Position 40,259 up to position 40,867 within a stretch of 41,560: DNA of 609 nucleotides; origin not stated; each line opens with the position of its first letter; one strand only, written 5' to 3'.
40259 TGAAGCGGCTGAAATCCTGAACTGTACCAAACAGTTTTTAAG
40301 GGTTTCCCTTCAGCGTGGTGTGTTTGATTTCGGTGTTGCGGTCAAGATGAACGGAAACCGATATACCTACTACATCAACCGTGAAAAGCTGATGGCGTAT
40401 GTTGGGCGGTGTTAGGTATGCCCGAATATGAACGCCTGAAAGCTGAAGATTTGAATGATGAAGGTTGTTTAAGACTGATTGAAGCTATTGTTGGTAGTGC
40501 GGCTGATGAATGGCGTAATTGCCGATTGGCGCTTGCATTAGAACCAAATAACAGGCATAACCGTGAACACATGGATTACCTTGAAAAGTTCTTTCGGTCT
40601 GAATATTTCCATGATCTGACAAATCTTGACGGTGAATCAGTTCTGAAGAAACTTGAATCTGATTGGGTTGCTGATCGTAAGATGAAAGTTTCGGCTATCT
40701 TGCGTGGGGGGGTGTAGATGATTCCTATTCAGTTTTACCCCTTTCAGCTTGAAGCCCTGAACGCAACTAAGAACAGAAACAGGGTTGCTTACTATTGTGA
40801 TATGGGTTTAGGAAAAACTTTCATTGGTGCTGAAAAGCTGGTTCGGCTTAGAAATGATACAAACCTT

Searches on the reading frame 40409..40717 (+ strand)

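Call 49: search_protein_families(library=phrogs, proteins=[window:40409-40717:+], max_evalue=0.001)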
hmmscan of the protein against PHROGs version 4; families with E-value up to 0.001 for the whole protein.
window:40409-40717:+ (102 aa): 1 family
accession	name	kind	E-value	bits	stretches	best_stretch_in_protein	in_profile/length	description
phrog_7024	-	unknown function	3.2e-14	53.8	1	19-84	4-69/74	-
